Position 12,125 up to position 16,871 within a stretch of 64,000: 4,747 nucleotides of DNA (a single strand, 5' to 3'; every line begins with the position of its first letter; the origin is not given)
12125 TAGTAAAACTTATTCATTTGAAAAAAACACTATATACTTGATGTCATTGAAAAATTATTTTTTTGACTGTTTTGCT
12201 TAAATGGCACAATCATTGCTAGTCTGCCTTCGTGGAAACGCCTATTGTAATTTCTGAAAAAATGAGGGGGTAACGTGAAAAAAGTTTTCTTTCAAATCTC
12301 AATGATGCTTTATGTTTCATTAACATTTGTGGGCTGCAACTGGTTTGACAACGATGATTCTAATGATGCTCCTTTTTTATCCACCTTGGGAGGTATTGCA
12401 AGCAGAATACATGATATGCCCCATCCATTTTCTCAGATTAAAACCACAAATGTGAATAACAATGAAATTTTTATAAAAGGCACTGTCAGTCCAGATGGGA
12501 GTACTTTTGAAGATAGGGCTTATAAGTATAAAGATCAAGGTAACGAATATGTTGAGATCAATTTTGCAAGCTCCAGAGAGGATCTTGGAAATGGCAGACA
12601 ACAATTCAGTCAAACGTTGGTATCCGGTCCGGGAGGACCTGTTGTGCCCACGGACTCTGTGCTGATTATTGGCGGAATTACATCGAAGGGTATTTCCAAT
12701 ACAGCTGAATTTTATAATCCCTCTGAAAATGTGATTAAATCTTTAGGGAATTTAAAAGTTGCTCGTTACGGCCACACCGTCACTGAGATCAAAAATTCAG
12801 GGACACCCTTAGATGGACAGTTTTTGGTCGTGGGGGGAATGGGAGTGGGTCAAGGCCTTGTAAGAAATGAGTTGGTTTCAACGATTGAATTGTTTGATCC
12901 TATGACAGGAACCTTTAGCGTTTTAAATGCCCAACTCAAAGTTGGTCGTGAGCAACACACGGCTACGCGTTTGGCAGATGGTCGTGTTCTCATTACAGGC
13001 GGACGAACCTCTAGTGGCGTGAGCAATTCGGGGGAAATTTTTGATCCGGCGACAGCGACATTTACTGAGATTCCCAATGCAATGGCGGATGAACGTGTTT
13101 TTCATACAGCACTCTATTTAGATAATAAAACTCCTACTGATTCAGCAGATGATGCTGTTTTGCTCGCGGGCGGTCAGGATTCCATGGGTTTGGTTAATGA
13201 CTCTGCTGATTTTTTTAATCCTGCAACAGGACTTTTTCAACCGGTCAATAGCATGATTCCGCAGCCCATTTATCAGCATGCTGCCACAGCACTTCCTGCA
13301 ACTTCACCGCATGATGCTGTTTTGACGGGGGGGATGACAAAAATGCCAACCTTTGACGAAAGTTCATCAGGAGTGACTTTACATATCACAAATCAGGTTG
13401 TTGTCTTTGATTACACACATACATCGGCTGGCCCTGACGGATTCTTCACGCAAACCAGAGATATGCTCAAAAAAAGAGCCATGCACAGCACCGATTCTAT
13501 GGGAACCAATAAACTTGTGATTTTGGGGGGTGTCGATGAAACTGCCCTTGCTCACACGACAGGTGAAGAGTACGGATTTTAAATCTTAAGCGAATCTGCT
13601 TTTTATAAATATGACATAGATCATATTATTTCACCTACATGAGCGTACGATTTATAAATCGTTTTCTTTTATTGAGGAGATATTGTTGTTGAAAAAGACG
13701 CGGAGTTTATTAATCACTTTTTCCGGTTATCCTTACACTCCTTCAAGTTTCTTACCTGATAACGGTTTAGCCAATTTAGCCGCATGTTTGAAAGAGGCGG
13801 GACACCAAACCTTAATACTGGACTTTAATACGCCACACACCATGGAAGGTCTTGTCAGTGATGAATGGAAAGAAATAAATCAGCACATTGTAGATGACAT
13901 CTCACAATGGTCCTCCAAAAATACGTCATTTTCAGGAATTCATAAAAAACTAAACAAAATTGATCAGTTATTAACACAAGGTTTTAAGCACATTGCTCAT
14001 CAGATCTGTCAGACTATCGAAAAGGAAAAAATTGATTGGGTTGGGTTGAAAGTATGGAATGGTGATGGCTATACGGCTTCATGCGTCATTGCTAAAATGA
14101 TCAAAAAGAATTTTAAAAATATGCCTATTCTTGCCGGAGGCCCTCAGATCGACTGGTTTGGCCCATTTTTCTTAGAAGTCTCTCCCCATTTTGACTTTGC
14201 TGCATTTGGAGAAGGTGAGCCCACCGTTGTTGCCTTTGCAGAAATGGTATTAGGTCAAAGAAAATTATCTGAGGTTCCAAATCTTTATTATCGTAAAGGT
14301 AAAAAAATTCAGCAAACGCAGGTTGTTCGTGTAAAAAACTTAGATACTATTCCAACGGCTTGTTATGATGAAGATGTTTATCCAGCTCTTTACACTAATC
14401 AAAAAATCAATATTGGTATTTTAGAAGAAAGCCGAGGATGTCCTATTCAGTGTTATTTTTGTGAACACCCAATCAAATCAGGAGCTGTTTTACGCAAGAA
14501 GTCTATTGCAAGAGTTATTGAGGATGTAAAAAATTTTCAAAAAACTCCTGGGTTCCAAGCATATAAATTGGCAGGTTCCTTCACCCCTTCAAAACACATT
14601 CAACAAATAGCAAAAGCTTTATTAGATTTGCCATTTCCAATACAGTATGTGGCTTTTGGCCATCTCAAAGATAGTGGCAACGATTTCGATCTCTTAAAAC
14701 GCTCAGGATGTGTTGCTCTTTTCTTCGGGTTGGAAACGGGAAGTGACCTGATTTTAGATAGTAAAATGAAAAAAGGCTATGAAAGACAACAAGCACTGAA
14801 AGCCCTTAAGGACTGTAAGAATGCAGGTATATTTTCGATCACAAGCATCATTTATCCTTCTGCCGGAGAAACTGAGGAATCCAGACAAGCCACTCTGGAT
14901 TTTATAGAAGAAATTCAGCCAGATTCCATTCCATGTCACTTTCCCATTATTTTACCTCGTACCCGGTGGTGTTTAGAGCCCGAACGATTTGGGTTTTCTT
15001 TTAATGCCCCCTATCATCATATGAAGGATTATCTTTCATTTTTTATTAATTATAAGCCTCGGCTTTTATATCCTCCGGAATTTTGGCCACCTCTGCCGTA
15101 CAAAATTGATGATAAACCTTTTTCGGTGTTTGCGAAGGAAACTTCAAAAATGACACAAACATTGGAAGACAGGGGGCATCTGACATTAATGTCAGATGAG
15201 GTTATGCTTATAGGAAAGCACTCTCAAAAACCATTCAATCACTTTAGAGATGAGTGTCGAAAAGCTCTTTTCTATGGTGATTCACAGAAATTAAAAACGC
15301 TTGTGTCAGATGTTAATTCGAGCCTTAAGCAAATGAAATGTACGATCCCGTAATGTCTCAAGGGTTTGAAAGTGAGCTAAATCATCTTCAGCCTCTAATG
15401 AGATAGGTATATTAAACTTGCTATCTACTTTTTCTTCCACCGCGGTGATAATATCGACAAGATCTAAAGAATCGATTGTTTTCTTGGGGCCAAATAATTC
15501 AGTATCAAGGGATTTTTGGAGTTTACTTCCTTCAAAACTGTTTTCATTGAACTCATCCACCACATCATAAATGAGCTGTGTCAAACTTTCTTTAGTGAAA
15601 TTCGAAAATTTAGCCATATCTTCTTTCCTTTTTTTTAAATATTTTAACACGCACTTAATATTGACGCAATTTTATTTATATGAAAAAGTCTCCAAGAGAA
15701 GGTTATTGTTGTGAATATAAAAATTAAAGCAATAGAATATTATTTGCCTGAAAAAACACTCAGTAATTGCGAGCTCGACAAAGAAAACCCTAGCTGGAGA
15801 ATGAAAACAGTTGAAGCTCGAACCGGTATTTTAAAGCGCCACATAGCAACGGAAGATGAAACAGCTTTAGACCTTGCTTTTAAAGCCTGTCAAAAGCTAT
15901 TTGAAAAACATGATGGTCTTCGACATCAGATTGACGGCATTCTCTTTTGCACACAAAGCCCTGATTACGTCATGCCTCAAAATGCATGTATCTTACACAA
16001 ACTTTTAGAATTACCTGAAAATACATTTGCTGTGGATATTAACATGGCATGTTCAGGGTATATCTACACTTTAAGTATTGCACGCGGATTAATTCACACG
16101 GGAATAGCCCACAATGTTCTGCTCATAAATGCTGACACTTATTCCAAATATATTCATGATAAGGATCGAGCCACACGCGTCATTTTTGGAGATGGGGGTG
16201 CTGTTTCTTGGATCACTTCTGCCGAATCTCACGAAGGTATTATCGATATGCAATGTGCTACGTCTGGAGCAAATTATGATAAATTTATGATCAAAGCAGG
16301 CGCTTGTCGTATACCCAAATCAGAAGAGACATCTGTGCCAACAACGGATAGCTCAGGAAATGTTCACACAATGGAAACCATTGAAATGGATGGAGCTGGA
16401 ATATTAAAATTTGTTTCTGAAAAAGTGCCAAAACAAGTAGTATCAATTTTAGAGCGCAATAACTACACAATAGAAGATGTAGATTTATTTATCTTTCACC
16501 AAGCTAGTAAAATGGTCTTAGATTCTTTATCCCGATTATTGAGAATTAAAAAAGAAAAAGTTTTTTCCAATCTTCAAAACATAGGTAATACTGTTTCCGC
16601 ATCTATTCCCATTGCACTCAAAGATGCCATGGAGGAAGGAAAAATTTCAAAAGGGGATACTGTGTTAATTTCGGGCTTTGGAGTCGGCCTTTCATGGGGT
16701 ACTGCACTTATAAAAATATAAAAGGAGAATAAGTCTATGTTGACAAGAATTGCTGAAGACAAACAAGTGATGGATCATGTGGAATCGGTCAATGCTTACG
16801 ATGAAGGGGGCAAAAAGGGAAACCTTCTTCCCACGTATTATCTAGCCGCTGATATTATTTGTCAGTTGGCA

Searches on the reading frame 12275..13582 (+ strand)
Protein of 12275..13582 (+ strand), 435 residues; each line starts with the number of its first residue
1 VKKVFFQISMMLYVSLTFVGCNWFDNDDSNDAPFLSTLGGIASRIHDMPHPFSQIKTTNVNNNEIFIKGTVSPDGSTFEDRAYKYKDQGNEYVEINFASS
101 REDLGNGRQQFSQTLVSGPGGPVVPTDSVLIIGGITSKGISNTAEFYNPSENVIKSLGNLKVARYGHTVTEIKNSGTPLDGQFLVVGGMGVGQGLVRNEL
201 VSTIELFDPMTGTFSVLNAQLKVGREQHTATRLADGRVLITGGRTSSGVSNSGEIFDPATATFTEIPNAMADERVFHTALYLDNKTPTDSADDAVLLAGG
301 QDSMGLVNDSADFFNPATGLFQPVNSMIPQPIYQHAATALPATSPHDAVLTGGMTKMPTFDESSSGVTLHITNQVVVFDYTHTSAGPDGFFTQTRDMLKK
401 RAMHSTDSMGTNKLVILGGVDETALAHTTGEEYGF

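Call 8: search_protein_families(library=pfam, proteins=[window:12275-13582:+], max_evalue=0.001)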
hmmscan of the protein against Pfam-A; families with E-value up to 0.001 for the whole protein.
window:12275-13582:+ (435 aa): 7 families
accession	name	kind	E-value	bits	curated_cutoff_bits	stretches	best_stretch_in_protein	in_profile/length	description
PF01344.31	Kelch_1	-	5e-18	64.7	20.1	1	235-268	11-44/46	Kelch motif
PF13418.12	Kelch_4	-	7.2e-18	64.7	21.6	1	225-269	2-47/49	Galactose oxidase, central domain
PF13964.12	Kelch_6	-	2.6e-17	62.6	25.3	1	232-269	8-46/50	Kelch motif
PF13415.12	Kelch_3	-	1.6e-13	50.9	22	0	127-170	2-46/48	Galactose oxidase, central domain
PF24681.1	Kelch_KLHDC2_KLHL20_DRC7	-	3.7e-10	39.9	50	1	127-338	9-210/221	KLHDC2/KLHL20/DRC7 Kelch-repeats domain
PF24981.1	Beta-prop_ATRN-LZTR1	-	7.5e-10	39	50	2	224-431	39-231/289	Attractin/LZTR1 beta-propeller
PF07646.21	Kelch_2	-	9.3e-10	38.4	21.3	0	228-267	4-45/48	Kelch motif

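Call 13: find_encoding_contigs(protein=window:12275-13582:+, flank=3000, max_places=6)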
Protein window:12275-13582:+ (435 aa): 2 contigs read that carry it; 2 places shown.
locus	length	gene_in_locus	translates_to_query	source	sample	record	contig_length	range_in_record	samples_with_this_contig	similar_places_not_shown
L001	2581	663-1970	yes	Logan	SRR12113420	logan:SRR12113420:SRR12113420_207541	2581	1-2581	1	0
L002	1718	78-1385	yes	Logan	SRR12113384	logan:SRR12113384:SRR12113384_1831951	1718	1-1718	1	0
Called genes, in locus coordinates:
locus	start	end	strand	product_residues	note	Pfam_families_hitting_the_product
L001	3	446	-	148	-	?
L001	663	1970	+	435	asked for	PF13415:Beta-prop_FBX42 (faint), PF24981:Beta-prop_ATRN-LZTR1 (faint), PF01344:Kelch_1 (faint), PF07646:Kelch_2 (faint), PF24681:Kelch_KLHDC2_KLHL20_DRC7 (weak), PF13418:Beta-prop_TYW4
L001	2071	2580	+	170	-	?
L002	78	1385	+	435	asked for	PF13415:Beta-prop_FBX42 (faint), PF24981:Beta-prop_ATRN-LZTR1 (faint), PF01344:Kelch_1 (faint), PF07646:Kelch_2 (faint), PF24681:Kelch_KLHDC2_KLHL20_DRC7 (weak), PF13418:Beta-prop_TYW4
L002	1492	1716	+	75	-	?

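Call 20: find_homologous_proteins(query=window:12275-13582:+, max_evalue=0.00001)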
Query window:12275-13582:+ (435 aa): 2760 proteins with E <= 0.00001 among 8000 candidates; the best 120 are listed.
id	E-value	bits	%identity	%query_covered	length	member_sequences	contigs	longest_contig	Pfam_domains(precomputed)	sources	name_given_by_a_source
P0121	1.2e-288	975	100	100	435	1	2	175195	PF07646.22,PF13418.13,PF24681.2,PF13415.13,PF24981.2,PF01344.32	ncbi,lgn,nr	ncbi:MAG: hypothetical protein HYW47_01800 [Deltaproteobacteria bacterium]|nr:hypothetical protein [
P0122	1.1e-158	547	61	100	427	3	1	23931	PF07646.22,PF13418.13,PF24681.2,PF13415.13,PF24981.2,PF01344.32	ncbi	-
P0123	5.4e-85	304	39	97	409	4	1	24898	PF07646.22,PF13418.13,PF24681.2,PF13415.13,PF01344.32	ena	-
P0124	6.9e-81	291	42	89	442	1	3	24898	PF07646.22,PF13418.13,PF24681.2,PF13415.13,PF24981.2,PF01344.32,PF25210.2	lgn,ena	-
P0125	6.7e-78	281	32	67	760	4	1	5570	PF07646.22,PF13418.13,PF07250.18,PF24681.2,PF13415.13,PF15232.12,PF24981.2,PF01344.32,PF25210.2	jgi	jgi:hypothetical protein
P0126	2.3e-77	279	43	86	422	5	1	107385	PF13418.13,PF24681.2,PF13415.13,PF24981.2,PF01344.32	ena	-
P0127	2.1e-76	276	43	77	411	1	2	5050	PF13418.13,PF24681.2,PF13415.13,PF24981.2,PF01344.32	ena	-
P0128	1.1e-75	274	31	68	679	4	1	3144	PF18755.7,PF24996.1,PF07646.22,PF13418.13,PF07250.18,PF13964.13,PF24681.2,PF13415.13,PF24981.2,PF01344.32,PF25210.2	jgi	jgi:hypothetical protein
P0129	1.1e-72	264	36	49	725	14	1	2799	PF18755.7,PF07646.22,PF13418.13,PF07250.18,PF13964.13,PF24681.2,PF13415.13,PF24981.2,PF01344.32,PF25210.2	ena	-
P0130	1.8e-71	260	33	70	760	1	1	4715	PF24996.1,PF07646.22,PF13418.13,PF07250.18,PF13964.13,PF24681.2,PF13415.13,PF24981.2,PF02698.24,PF01344.32,PF25210.2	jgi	jgi:large repetitive protein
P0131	4.4e-68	249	31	67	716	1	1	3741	PF18755.7,PF24996.1,PF07646.22,PF13418.13,PF07250.18,PF13964.13,PF24681.2,PF13415.13,PF24981.2,PF01344.32,PF25210.2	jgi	jgi:hypothetical protein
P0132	5.1e-68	248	36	50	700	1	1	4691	PF18755.7,PF24996.1,PF07646.22,PF13418.13,PF07250.18,PF13964.13,PF24681.2,PF13415.13,PF24981.2,PF01344.32,PF25210.2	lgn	-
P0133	2.3e-67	246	27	70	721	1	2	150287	PF24996.1,PF07646.22,PF13418.13,PF07250.18,PF13964.13,PF24681.2,PF13415.13,PF24981.2,PF02698.24,PF01344.32,PF25210.2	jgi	jgi:WD40 repeat protein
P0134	7.8e-67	245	32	60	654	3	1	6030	PF24996.1,PF07646.22,PF13418.13,PF07250.18,PF13964.13,PF24681.2,PF13415.13,PF15232.12,PF24981.2,PF01344.32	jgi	jgi:uncharacterized delta-60 repeat protein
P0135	3.9e-62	229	30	74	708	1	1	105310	PF24996.1,PF07646.22,PF13418.13,PF07250.18,PF13964.13,PF24681.2,PF13415.13,PF24981.2,PF01344.32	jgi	jgi:hypothetical protein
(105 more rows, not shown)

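Call 23: find_encoding_contigs(protein=P0122, flank=8000, max_places=3)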
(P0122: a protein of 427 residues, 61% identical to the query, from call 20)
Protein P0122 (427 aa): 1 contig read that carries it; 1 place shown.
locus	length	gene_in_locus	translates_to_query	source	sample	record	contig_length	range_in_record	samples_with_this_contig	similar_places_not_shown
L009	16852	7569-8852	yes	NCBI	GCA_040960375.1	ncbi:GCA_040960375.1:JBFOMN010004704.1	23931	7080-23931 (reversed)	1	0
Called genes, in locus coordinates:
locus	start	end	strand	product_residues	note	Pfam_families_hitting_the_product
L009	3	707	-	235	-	?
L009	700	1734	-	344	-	PF00022:Actin, PF06723:MreB_Mbl, PF00012:HSP70, PF14450:FtsA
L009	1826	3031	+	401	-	PF13623:SurA_N_2, PF13624:SurA_N_3, PF13145:Rotamase_2 (weak)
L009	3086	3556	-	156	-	-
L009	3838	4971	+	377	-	PF25021:TEN_NHL (weak), PF01436:NHL (weak)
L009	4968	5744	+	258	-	-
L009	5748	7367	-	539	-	-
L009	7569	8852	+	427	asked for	PF13418:Beta-prop_TYW4 (faint), PF24681:Kelch_KLHDC2_KLHL20_DRC7, PF01344:Kelch_1 (faint), PF07646:Kelch_2 (faint), PF13415:Beta-prop_FBX42, PF24681:Kelch_KLHDC2_KLHL20_DRC7, PF24981:Beta-prop_ATRN-LZTR1 (weak)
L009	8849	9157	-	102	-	PF01883:FeS_assembly_P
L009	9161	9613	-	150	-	PF01592:NifU_N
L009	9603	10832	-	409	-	PF00155:Aminotran_1_2 (weak), PF00266:Aminotran_5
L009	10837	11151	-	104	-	PF00355:Rieske, PF13806:Rieske_2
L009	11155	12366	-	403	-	PF19295:SufBD_N (weak), PF01458:SUFBD_core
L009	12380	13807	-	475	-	PF19295:SufBD_N, PF01458:SUFBD_core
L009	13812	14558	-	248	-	PF02463:SMC_N (faint), PF00005:ABC_tran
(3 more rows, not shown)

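Call 24: find_encoding_contigs(protein=P0123, flank=8000, max_places=2)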
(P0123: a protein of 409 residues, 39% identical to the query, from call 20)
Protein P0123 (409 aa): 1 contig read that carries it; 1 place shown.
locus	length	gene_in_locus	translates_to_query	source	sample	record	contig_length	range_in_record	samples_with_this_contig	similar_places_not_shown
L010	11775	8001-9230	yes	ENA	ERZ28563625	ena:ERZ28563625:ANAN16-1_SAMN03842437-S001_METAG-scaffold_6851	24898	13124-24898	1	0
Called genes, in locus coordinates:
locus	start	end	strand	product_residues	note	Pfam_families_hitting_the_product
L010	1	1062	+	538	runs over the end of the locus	PF02690:Na_Pi_cotrans, PF01895:PhoU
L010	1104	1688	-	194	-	PF00578:AhpC-TSA, PF08534:Redoxin, PF10417:1-cysPrx_C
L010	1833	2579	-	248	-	PF00027:cNMP_binding, PF13545:HTH_Crp_2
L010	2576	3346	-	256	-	PF02482:Ribosomal_S30AE, PF00571:CBS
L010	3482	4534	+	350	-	PF01075:Glyco_transf_9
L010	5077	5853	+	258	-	PF01790:LGT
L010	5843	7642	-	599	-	-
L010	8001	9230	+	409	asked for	PF13415:Beta-prop_FBX42 (faint), PF13418:Beta-prop_TYW4 (faint), PF24681:Kelch_KLHDC2_KLHL20_DRC7 (faint), PF07646:Kelch_2 (faint), PF01344:Kelch_1 (faint)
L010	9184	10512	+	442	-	PF13415:Beta-prop_FBX42 (faint), PF13418:Beta-prop_TYW4 (faint), PF24981:Beta-prop_ATRN-LZTR1, PF25210:Kelch_FKB95 (faint), PF07646:Kelch_2 (faint), PF24681:Kelch_KLHDC2_KLHL20_DRC7, PF24981:Beta-prop_ATRN-LZTR1 (weak), PF01344:Kelch_1 (weak)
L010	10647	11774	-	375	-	?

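Call 25: find_encoding_contigs(protein=P0126, flank=8000, max_places=2)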
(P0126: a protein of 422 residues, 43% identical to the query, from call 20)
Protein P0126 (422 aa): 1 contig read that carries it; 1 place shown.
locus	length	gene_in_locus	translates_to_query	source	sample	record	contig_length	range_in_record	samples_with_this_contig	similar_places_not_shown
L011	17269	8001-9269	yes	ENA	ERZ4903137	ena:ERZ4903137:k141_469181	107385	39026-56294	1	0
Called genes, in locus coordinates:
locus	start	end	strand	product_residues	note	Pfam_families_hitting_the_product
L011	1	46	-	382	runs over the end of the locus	PF13439:Glyco_transf_4, PF13579:Glyco_trans_4_4, PF20706:GT4-conflict, PF00534:Glycos_transf_1, PF13692:Glyco_trans_1_4, PF13524:Glyco_trans_1_2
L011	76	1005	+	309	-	PF08003:Methyltransf_9 (weak), PF05219:DREV, PF13489:Methyltransf_23, PF13847:Methyltransf_31 (weak), PF08241:Methyltransf_11, PF08242:Methyltransf_12, PF13649:Methyltransf_25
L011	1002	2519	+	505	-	PF02310:B12-binding, PF04055:Radical_SAM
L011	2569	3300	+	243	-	PF11306:DUF3108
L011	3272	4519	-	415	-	-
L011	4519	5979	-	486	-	PF02310:B12-binding (weak), PF04055:Radical_SAM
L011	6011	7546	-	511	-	-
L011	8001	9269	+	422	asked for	PF13415:Beta-prop_FBX42 (faint), PF24981:Beta-prop_ATRN-LZTR1, PF01344:Kelch_1 (faint), PF13418:Beta-prop_TYW4 (faint), PF24681:Kelch_KLHDC2_KLHL20_DRC7 (weak)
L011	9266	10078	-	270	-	-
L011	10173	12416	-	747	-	PF00912:Transgly, PF17092:PCB_OB, PF00905:Transpeptidase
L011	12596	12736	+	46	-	-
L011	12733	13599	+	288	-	PF00561:Abhydrolase_1, PF12146:Hydrolase_4, PF03096:Ndr, PF12697:Abhydrolase_6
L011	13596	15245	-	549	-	PF00753:Lactamase_B, PF12706:Lactamase_B_2, PF22505:RNase_J_b_CASP, PF07521:RMMBL, PF17770:RNase_J_C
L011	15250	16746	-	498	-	PF01464:SLT, PF01476:LysM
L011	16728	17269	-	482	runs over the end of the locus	PF02113:Peptidase_S13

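Call 35: search_protein_families(library=ncbifam, proteins=[window:12275-13582:+], max_evalue=0.1)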
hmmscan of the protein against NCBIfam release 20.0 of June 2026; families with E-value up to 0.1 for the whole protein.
window:12275-13582:+ (435 aa): 2 families
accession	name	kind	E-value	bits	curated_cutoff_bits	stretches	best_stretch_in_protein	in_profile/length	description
NF010730.0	PRK14131.1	subfamily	0.00017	20.4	416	1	177-245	89-157/384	N-acetylneuraminate epimerase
TIGR03547.1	muta_rot_YjhT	subfamily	0.0037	16.5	256.35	0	178-245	61-128/346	YjhT family mutarotase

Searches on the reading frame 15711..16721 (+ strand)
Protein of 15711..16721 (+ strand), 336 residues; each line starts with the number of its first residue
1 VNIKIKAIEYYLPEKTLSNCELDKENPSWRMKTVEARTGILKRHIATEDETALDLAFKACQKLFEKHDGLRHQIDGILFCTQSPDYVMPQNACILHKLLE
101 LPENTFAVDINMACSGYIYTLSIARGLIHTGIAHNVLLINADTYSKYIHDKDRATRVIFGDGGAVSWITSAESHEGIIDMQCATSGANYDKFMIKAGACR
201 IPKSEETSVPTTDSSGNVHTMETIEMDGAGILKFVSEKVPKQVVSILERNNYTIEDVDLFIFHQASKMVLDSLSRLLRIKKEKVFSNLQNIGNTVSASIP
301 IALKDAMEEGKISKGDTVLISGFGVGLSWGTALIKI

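Call 8: search_protein_families(library=pfam, proteins=[window:15711-16721:+], max_evalue=0.001)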
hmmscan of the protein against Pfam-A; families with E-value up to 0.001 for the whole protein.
window:15711-16721:+ (336 aa): 2 families
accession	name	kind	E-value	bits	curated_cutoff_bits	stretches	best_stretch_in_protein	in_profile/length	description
PF08541.16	ACP_syn_III_C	-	2.9e-32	111.1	26.6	1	247-336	1-90/90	3-Oxoacyl-[acyl-carrier-protein (ACP)] synthase III C terminal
PF08545.16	ACP_syn_III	-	1e-21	77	24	1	109-186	2-80/80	3-Oxoacyl-[acyl-carrier-protein (ACP)] synthase III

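Call 35: search_protein_families(library=ncbifam, proteins=[window:15711-16721:+], max_evalue=0.1)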
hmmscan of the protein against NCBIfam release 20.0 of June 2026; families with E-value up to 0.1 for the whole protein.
window:15711-16721:+ (336 aa): 16 families
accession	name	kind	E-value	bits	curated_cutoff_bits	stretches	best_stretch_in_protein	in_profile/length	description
NF006829.0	PRK09352.1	subfamily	3.6e-83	279.2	249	1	1-336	3-321/322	beta-ketoacyl-ACP synthase 3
TIGR00747.1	fabH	subfamily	1.6e-78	264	292.1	1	1-335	1-321/322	beta-ketoacyl-ACP synthase III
NF009519.0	PRK12880.1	equivalog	3.4e-56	191.1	436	1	30-335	41-337/353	beta-ketoacyl-ACP synthase III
NF004623.0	PRK05963.1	equivalog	5.3e-51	173.8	437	1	5-335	8-327/328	beta-ketoacyl-ACP synthase III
NF005541.0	PRK07204.1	equivalog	2.8e-45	155.1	402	1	2-333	4-326/329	beta-ketoacyl-ACP synthase III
NF006720.0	PRK09258.1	equivalog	1.5e-30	106.6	285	2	221-328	223-330/338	3-oxoacyl-ACP synthase III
NF005308.0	PRK06840.1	equivalog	2e-30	106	315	1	1-335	3-334/339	3-oxoacyl-ACP synthase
NF005703.0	PRK07515.1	equivalog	2e-26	92.7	304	1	50-335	94-371/373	beta-ketoacyl-ACP synthase III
NF003274.0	PRK04262.1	equivalog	8.9e-24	84.1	244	2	10-151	10-150/347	hydroxymethylglutaryl-CoA synthase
NF005293.2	PRK06816.1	subfamily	4.7e-19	68.7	450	2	235-320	270-360/378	StlD/DarB family beta-ketosynthase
NF053539.1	resorcinol_DarB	exception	8.8e-17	61.3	550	2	238-321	272-360/377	dialkylresorcinol biosynthesis protein DarB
TIGR00748.1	HMG_CoA_syn_Arc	equivalog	2.3e-13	50.1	353.35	2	34-150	32-148/345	hydroxymethylglutaryl-CoA synthase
TIGR01835.1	HMG-CoA-S_prok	equivalog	2e-11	43.3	360.35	1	3-147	1-141/382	hydroxymethylglutaryl-CoA synthase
NF042429.2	DHPHCoAsyn_DpgA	equivalog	4e-11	42.4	425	1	32-335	54-349/350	3,5-dihydroxyphenylacetyl-CoA synthase DpgA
TIGR01930.1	AcCoA-C-Actrans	subfamily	3.9e-06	26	240.55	1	36-150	5-119/385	acetyl-CoA C-acyltransferase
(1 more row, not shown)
